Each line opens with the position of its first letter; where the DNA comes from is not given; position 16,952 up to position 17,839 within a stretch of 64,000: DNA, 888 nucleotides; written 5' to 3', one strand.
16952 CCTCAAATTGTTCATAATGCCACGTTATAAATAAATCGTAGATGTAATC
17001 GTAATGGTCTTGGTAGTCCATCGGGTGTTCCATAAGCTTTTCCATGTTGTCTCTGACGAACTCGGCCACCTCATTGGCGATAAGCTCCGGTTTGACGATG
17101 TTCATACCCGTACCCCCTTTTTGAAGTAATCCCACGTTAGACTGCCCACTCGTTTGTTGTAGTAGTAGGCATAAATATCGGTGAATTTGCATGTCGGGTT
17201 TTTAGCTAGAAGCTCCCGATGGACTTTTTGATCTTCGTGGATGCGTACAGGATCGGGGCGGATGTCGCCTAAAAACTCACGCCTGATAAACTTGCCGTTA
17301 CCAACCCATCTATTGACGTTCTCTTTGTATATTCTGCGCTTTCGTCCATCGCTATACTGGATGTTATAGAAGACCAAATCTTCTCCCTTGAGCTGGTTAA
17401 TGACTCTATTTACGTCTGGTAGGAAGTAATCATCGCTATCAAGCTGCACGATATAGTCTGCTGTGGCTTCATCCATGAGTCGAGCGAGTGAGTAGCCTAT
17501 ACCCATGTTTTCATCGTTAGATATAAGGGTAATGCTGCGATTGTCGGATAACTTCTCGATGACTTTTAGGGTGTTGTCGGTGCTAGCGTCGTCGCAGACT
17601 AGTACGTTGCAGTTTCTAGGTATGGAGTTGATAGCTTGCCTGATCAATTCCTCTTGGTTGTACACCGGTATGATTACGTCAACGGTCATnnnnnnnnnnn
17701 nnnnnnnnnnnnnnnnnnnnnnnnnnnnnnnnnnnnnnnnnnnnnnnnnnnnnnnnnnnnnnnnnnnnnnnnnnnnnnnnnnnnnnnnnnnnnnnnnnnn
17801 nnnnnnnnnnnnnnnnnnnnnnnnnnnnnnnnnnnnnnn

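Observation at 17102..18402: Stealth-like sugar-phosphate transferase plus GT2 glycosyltransferase as the first genes of the packaging/structural operon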

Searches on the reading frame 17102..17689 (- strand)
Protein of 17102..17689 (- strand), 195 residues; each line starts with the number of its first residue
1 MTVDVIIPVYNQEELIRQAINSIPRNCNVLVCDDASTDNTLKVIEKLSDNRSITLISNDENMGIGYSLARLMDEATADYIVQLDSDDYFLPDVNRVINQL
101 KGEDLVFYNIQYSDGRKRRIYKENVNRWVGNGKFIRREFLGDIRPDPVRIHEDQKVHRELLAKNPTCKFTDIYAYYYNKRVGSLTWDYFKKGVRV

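Call 3: search_protein_families(library=pfam, proteins=[window:17102-17689:-], max_evalue=1)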
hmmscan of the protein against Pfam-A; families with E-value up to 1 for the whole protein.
window:17102-17689:- (195 aa): 5 families
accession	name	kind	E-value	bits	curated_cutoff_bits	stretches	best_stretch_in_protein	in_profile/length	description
PF00535.33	Glycos_transf_2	-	5.7e-23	82.1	23.3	1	5-127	2-132/168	Glycosyl transferase family 2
PF10111.15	Glyco_tranf_2_2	-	2.3e-07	31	27.3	1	5-93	2-98/276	Glycosyltransferase like family 2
PF13704.12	Glyco_tranf_2_4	-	0.0032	18.4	27.5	1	28-92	21-87/98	Glycosyl transferase family 2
PF09488.16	Osmo_MPGsynth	-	0.058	12.7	27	1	4-37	53-87/381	Mannosyl-3-phosphoglycerate synthase (osmo_MPGsynth)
PF23614.1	DUF7141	-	0.075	13.3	27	1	93-120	4-28/61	Domain of unknown function (DUF7141)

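Call 4: search_protein_families(library=phrogs, proteins=[window:17102-17689:-], max_evalue=0.01)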
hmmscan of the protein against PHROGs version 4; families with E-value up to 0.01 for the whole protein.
window:17102-17689:- (195 aa): 3 families
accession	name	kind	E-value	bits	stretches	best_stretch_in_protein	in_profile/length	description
phrog_841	-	moron, auxiliary metabolic gene and host takeover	3.9e-13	50.6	1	2-90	3-100/309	GtrB-like O-antigen conversion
phrog_13126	-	moron, auxiliary metabolic gene and host takeover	1.1e-07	32.4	1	1-112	1-113/394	beta-1,4-glycosyltransferase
phrog_22088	-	unknown function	2.6e-05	24.4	1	2-116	61-186/377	-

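Call 8: search_dna_similar(query=window:17102-17689:-, collection=phages, mode=protein, max_rows=30, max_evalue=0.001)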
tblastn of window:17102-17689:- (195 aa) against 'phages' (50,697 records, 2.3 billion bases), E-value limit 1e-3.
Records with a match: 62; places in all: 68; records where one place covers at least 80% of the query: 8.
Best place of each record, by identity: <60% 62.
By first word of the organism name: Bacteriophage 35; Listeria 10; Bacillus 8; Enterococcus 3; Staphylococcus 2; Acinetobacter 2; uncultured 1; Salmonella 1.
By host as written in the record: - 39; Listeria monocytogenes 10; Bacillus subtilis 4; Staphylococcus aureus 2; Enterococcus faecalis 2; Bacillus subtilis BEST7003 2; Rosselomorea vietnamensis FJAT-46955 1; Salmonella enterica subsp. enterica serovar Kentucky 1; and 1 more.
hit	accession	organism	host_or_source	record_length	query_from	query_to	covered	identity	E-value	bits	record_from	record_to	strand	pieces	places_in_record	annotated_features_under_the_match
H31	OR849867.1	Staphylococcus phage SA 1298 Kay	Staphylococcus aureus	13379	1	182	93%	25.8%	4e-7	55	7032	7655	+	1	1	record has no annotation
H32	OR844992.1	Staphylococcus phage SA 1306 Kay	Staphylococcus aureus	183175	1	182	93%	25.8%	4e-7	55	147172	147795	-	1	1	record has no annotation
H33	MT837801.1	Bacteriophage sp.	human fecal samples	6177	2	183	93%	25.6%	3e-8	59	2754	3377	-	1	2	record has no annotation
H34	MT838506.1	Bacteriophage sp.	human fecal samples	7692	2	184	94%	25.1%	1e-9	62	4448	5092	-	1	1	record has no annotation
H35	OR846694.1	Enterococcus phage Efs 1-1-1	Enterococcus faecalis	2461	3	184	93%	24.8%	1e-7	56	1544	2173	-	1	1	record has no annotation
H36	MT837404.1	Bacteriophage sp.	human fecal samples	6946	5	169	85%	27.0%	1e-6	54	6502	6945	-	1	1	record has no annotation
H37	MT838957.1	Bacteriophage sp.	human fecal samples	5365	3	183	93%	23.9%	3e-6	52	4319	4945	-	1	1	record has no annotation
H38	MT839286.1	Bacteriophage sp.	human fecal samples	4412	3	188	95%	22.6%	2e-4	47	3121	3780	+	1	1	record has no annotation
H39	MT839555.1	Bacteriophage sp.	human fecal samples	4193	3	137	69%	30.1%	8e-10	63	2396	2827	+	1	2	record has no annotation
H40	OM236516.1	Bacillus phage FADO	Bacillus subtilis BEST7003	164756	3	126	64%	32.6%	7e-9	60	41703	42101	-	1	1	glycosyltransferase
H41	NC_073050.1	Bacillus phage FADO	Bacillus subtilis BEST7003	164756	3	126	64%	32.6%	7e-9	60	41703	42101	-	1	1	glycosyltransferase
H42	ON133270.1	Bacillus phage 2S-4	Rosselomorea vietnamensis FJAT-46955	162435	3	126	64%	31.9%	3e-8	59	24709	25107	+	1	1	none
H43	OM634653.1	Bacillus phage vB_BsuS_PJN02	Bacillus subtilis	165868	3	126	64%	31.9%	3e-8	59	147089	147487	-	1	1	glycosyltransferase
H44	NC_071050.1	Bacillus phage vB_BsuS_PJN02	Bacillus subtilis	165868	3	126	64%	31.9%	3e-8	59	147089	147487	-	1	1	glycosyltransferase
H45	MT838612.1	Bacteriophage sp.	human fecal samples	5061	3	137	69%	29.2%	6e-4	45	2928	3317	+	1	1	record has no annotation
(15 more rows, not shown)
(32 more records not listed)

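Call 18: list_cluster_members(proteins=[P0001, window:17102-17689:-, window:11009-12568:-])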
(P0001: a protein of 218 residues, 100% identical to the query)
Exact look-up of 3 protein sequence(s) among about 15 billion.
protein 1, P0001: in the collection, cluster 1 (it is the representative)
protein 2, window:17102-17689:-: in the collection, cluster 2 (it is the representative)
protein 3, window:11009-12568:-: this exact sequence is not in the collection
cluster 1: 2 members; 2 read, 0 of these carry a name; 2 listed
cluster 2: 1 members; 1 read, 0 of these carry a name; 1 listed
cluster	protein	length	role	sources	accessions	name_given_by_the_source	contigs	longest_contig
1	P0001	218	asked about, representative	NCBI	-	-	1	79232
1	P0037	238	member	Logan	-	-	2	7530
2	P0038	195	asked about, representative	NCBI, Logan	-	-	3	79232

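Call 50: search_protein_families(library=pfam, alignment_id=A2, max_evalue=0.001)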
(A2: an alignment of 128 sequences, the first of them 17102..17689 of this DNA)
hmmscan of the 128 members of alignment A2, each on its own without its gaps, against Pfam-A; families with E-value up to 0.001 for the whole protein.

A. member 1, window:17102-17689:- (195 aa): 2 families
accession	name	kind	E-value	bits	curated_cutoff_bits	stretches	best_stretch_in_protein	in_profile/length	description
PF00535.33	Glycos_transf_2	-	5.7e-23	82.1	23.3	1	5-127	2-132/168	Glycosyl transferase family 2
PF10111.15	Glyco_tranf_2_2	-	2.3e-07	31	27.3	1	5-93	2-98/276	Glycosyltransferase like family 2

B. families by the number of members that match (of 128 scanned): 75 families (the first 25 are shown)
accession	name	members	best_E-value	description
PF13692.12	Glyco_trans_1_4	10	7.7e-15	Glycosyl transferases group 1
PF00534.26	Glycos_transf_1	9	4.1e-14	Glycosyl transferases group 1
PF13524.12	Glyco_trans_1_2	7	3.2e-26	Glycosyl transferase-like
PF05050.19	Methyltransf_21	5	4.6e-18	Methyltransferase FkbM domain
PF13578.12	Methyltransf_24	5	7.8e-16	Methyltransferase domain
PF00535.33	Glycos_transf_2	4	8.4e-32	Glycosyl transferase family 2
PF11735.13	CAP59_mtransfer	4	1.2e-11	Cryptococcal mannosyltransferase 1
PF16363.11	GDP_Man_Dehyd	3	1.1e-142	GDP-mannose 4,6 dehydratase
PF01370.27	Epimerase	3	2.1e-71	NAD dependent epimerase/dehydratase family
PF21448.3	DNMK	3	7.3e-19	Deoxynucleotide monophosphate kinase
PF00210.30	Ferritin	3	4.6e-15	Ferritin-like domain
PF04321.23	RmlD_sub_bind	3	1.5e-14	RmlD substrate binding domain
PF13439.12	Glyco_transf_4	3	7.6e-08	Glycosyltransferase Family 4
PF02709.20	Glyco_transf_7C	3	2.6e-06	N-terminal domain of galactosyltransferase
PF03452.20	Anp1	3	8.6e-06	Anp1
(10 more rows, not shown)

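Call 57: find_encoding_contigs(protein=window:17102-17689:-, flank=3000, max_places=4)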
Protein window:17102-17689:- (195 aa): 3 contigs read that carry it; 2 places shown.
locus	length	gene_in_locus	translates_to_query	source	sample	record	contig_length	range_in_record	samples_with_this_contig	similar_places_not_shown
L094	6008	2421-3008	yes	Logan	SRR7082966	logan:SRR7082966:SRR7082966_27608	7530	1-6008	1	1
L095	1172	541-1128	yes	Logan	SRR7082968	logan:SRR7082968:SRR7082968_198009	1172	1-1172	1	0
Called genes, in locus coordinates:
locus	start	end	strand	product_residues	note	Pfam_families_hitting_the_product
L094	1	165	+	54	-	?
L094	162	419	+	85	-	-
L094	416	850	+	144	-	-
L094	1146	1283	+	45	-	-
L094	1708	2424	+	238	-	PF11380:Stealth_CR2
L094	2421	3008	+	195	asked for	PF00535:Glycos_transf_2, PF10111:Glyco_tranf_2_2 (weak)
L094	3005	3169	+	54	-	-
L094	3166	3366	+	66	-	-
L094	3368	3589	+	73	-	-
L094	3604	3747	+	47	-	-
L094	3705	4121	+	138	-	-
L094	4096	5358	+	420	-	PF04466:Terminase_3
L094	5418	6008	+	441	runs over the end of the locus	PF05133:SPP1_portal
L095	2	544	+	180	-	?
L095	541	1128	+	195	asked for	PF00535:Glycos_transf_2, PF10111:Glyco_tranf_2_2 (weak)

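Call 65: search_solved_structures(query=window:17102-17689:-, max_evalue=0.01, show_alignments=1)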
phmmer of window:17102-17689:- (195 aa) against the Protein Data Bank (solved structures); distinct sequences matched with E-value up to 0.01: 30.
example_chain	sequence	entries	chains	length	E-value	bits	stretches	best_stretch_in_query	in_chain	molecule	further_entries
2z87_A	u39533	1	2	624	1.3e-10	44.4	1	3-96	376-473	Chondroitin synthase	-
2z86_A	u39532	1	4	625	1.3e-10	44.4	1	3-96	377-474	Chondroitin synthase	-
5tze_C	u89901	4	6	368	2.4e-08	37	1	3-91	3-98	Glycosyl transferase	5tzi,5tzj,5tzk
6p61_A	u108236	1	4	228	2.9e-08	36.7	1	2-181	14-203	Glycosyltransferase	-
5tz8_A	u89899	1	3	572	6e-08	35.7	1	3-91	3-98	Glycosyl transferase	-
3bcv_A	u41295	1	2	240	8.8e-08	35.2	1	3-94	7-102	Putative glycosyltransferase protein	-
5mlz_A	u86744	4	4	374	2.6e-07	33.6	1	1-117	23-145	Dolichol monophosphate mannose synthase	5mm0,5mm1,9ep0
5hea_A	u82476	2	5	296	1.6e-06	31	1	3-89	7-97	Putative glycosyltransferase (GalT1)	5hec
9hwj_A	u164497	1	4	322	1.1e-05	28.3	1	3-107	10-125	Undecaprenyl-phosphate 4-deoxy-4-formamido-L-arabinose transferase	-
3l7j_A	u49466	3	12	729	4.3e-05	26.4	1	4-89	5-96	Teichoic acid biosynthesis protein F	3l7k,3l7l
3l7i_A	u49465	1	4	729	4.3e-05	26.4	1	4-89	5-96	Teichoic acid biosynthesis protein F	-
3l7m_A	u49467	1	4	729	4.3e-05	26.4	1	4-89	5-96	Teichoic acid biosynthesis protein F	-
9omj_A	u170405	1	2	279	5.1e-05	26.1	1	3-106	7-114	Glycosyltransferase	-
9omh_A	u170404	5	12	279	5.2e-05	26.1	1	3-106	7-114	Glycosyltransferase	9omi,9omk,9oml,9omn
9omm_A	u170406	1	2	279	5.3e-05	26.1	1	3-106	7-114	Glycosyltransferase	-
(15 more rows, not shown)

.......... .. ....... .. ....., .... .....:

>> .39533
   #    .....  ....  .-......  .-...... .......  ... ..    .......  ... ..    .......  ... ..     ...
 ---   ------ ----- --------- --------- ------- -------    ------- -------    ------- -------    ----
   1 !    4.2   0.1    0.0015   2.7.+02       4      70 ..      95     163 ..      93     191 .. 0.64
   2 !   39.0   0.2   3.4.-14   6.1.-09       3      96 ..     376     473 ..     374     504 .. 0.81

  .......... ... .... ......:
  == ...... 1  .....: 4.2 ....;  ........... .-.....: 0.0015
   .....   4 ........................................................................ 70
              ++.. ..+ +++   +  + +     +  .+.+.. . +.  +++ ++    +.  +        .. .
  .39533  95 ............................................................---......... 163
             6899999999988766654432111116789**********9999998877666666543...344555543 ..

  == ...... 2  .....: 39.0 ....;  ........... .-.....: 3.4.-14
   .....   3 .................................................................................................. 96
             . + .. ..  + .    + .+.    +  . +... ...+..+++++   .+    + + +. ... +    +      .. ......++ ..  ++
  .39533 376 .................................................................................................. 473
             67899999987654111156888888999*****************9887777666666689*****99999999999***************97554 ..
